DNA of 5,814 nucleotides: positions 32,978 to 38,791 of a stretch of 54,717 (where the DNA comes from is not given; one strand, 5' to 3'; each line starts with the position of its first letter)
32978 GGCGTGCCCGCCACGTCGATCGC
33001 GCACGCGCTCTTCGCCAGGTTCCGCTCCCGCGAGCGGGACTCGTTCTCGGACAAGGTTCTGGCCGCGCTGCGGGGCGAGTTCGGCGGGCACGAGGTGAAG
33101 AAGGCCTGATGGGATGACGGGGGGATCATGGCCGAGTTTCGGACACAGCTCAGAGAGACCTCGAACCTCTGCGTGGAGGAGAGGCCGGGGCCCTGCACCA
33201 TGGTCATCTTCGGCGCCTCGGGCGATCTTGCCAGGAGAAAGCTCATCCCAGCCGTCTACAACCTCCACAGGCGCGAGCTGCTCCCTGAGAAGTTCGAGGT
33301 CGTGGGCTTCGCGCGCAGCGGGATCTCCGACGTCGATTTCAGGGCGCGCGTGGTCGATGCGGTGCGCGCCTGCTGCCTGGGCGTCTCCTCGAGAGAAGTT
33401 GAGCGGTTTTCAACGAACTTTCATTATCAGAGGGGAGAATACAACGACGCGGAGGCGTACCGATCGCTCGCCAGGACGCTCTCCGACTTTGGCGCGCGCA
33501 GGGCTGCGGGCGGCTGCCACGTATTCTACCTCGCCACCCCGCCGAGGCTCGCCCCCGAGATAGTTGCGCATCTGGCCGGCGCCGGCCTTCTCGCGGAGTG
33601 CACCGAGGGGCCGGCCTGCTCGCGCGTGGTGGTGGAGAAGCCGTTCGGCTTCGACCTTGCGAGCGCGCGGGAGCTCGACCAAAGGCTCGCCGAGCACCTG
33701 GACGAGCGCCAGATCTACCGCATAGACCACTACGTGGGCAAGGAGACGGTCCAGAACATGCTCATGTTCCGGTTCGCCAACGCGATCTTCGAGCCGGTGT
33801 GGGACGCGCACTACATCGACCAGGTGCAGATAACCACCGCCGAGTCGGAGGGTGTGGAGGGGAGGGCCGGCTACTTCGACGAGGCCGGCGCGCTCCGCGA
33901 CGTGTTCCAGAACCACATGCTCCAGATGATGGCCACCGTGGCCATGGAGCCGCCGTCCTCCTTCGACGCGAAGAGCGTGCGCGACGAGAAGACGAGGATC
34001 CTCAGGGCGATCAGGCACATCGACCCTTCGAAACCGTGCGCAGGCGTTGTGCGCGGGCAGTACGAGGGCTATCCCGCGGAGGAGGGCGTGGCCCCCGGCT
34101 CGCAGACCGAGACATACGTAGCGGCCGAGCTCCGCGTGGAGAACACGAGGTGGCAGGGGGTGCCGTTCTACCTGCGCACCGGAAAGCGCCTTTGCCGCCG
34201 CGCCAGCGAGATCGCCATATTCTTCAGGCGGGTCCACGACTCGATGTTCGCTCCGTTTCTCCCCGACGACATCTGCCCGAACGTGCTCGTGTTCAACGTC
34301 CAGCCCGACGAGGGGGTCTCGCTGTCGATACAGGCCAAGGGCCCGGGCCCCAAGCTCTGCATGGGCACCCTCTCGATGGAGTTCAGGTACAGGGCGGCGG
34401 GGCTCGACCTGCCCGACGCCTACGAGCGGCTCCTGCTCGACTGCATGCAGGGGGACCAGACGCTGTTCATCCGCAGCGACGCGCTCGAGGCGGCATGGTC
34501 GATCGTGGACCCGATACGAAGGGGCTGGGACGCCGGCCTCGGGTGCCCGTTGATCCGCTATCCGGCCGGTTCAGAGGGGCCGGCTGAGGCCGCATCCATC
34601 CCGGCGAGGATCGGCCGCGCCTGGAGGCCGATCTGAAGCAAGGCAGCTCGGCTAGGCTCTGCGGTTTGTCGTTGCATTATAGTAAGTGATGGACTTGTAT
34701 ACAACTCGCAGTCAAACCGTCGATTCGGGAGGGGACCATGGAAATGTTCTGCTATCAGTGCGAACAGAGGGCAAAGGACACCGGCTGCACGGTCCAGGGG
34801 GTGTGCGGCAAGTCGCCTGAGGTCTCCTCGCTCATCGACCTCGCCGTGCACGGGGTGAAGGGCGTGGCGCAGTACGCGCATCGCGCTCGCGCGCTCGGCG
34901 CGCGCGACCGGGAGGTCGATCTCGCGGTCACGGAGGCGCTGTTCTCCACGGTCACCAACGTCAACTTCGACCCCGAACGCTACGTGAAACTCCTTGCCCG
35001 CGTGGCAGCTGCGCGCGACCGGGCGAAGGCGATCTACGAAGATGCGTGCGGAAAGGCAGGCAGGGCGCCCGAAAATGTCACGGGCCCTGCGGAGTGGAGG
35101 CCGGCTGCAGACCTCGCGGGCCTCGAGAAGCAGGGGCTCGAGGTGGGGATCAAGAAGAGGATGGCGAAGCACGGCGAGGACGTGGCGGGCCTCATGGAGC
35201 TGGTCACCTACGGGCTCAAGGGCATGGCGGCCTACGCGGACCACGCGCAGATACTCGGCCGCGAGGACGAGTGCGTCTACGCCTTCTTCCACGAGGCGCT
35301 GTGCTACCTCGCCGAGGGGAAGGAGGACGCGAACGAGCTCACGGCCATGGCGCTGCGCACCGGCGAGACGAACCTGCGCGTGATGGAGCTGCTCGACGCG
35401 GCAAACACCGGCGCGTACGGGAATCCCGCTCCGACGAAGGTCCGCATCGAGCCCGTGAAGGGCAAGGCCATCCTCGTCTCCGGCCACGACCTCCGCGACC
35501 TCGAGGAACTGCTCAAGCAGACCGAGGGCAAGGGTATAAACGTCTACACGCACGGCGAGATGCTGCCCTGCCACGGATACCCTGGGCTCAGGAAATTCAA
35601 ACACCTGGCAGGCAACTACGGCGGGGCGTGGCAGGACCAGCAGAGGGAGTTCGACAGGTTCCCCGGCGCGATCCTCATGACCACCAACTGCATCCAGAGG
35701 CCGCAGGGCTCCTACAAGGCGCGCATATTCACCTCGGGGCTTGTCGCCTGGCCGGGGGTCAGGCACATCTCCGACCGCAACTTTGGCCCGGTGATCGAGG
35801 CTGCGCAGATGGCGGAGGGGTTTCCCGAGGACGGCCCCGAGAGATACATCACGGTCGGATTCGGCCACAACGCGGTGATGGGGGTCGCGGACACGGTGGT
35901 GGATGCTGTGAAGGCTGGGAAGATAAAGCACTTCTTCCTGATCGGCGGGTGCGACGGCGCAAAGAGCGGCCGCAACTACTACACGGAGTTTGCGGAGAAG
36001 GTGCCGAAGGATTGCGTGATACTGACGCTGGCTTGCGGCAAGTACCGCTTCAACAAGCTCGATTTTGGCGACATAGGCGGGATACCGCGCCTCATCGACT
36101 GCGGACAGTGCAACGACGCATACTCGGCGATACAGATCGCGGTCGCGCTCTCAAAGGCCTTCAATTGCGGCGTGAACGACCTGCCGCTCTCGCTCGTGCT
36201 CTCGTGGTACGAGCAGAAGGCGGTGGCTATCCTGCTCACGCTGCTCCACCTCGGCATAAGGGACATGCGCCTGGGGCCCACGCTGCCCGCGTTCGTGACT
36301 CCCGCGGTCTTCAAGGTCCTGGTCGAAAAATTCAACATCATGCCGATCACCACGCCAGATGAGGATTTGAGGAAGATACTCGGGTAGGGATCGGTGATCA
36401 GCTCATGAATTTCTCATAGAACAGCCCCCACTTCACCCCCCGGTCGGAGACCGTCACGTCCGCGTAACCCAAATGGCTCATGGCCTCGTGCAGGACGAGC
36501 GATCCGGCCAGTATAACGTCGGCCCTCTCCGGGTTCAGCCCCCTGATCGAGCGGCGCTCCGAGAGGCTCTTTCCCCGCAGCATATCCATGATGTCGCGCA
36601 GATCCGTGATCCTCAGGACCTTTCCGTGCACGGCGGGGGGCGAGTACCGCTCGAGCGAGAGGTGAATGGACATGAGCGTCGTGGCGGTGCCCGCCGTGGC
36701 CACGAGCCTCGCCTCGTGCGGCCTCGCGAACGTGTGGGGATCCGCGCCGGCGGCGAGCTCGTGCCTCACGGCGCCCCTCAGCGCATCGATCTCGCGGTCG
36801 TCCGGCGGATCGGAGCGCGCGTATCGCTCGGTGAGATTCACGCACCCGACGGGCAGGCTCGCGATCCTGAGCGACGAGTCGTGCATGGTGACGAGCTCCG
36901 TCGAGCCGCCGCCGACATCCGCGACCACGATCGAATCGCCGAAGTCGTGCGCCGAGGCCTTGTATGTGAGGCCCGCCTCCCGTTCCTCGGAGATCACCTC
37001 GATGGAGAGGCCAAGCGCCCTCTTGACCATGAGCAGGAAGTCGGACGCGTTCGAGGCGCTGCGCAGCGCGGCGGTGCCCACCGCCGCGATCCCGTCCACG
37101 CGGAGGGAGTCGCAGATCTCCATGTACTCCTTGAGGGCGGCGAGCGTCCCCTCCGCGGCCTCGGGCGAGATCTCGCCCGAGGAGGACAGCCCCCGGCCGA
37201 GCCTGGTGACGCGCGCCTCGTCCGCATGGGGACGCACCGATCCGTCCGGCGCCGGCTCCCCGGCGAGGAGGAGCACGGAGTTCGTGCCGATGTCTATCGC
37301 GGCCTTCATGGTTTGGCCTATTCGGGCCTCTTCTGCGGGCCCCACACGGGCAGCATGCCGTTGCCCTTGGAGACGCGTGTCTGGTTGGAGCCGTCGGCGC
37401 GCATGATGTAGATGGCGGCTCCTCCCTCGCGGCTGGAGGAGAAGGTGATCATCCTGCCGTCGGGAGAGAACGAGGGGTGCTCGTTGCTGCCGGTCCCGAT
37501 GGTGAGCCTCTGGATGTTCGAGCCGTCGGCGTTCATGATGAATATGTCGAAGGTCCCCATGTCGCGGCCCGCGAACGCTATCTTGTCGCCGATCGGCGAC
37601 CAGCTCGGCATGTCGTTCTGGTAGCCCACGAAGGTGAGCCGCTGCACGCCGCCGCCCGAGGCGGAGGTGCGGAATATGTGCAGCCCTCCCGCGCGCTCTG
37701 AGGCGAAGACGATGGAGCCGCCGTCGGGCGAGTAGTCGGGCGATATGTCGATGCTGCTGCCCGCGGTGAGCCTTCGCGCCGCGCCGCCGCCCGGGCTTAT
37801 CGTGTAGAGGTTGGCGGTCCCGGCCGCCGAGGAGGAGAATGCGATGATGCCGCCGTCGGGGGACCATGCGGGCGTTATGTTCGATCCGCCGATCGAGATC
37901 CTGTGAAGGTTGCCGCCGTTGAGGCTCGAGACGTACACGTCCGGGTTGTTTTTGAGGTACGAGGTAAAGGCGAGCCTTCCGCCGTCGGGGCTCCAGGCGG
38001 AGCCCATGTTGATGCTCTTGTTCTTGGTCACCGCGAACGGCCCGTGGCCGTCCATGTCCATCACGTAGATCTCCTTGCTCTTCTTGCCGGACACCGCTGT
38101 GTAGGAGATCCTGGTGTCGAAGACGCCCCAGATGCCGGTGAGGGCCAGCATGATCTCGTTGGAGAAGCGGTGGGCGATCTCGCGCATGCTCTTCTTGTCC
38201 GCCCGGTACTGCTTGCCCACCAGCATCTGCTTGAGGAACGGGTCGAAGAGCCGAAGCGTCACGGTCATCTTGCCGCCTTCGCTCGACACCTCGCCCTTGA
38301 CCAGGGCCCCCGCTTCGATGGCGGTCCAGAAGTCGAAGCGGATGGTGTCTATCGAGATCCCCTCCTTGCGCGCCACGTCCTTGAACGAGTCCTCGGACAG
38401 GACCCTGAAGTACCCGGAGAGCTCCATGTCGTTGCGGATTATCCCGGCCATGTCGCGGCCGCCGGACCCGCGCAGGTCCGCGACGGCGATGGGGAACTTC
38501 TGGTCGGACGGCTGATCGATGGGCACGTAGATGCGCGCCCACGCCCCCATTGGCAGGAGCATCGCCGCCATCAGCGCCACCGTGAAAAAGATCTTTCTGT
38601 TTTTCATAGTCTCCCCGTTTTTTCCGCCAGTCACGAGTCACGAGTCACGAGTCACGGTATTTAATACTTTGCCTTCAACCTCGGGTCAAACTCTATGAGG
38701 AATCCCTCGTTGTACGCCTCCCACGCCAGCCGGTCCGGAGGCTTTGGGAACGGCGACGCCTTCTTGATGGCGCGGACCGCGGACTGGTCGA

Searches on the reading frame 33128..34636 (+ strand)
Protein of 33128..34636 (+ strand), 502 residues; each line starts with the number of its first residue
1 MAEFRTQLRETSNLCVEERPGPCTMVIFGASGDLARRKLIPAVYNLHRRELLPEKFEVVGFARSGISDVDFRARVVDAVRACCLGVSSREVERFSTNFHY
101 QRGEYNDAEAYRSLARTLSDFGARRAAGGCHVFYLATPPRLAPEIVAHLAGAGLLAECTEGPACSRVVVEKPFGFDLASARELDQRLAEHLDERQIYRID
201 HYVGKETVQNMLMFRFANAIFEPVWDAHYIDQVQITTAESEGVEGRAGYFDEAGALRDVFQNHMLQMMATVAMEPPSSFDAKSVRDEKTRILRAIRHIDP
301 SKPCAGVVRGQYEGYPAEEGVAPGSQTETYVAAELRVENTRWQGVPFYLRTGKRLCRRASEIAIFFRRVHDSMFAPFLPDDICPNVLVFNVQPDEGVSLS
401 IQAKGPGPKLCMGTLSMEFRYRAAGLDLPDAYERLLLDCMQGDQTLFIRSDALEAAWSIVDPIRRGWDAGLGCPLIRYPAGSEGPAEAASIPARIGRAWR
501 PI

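Call 83: search_protein_families(library=pfam, proteins=[window:33128-34636:+], max_evalue=0.0001)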
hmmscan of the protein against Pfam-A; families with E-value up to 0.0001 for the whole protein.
window:33128-34636:+ (502 aa): 2 families
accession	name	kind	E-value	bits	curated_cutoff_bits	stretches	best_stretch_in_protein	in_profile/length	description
PF02781.21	G6PD_C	-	4.5e-107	357.9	27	1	212-500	1-296/296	Glucose-6-phosphate dehydrogenase, C-terminal domain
PF00479.28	G6PD_N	-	6.6e-58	196.8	22.1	1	26-210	1-183/183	Glucose-6-phosphate dehydrogenase, NAD binding domain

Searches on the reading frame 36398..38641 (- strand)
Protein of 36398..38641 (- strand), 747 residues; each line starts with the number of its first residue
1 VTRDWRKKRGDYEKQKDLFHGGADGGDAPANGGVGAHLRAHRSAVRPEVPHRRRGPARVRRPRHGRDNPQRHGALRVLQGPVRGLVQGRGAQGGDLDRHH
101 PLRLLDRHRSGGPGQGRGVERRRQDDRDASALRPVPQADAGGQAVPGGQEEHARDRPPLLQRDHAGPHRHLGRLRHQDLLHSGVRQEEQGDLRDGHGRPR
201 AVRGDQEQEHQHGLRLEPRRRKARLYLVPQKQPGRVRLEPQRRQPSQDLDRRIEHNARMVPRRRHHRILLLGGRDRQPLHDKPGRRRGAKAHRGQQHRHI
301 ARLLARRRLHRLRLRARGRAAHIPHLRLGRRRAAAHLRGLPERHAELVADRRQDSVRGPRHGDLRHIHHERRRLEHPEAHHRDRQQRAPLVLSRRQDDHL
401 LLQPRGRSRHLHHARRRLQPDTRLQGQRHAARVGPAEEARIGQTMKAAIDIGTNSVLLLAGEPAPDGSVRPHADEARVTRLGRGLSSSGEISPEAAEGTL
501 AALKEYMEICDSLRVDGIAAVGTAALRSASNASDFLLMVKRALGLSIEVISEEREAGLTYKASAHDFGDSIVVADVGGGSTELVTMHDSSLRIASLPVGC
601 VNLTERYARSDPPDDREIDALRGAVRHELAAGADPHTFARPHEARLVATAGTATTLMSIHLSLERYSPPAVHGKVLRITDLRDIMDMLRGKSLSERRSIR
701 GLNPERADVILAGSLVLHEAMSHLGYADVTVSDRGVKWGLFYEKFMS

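Call 83: search_protein_families(library=pfam, proteins=[window:36398-38641:-], max_evalue=0.0001)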
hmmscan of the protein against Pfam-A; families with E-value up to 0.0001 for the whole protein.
window:36398-38641:- (747 aa): 1 family
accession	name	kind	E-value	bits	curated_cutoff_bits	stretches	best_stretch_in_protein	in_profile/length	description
PF02541.22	Ppx-GppA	-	2.2e-59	201.7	27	1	473-744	14-281/285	Ppx/GppA phosphatase family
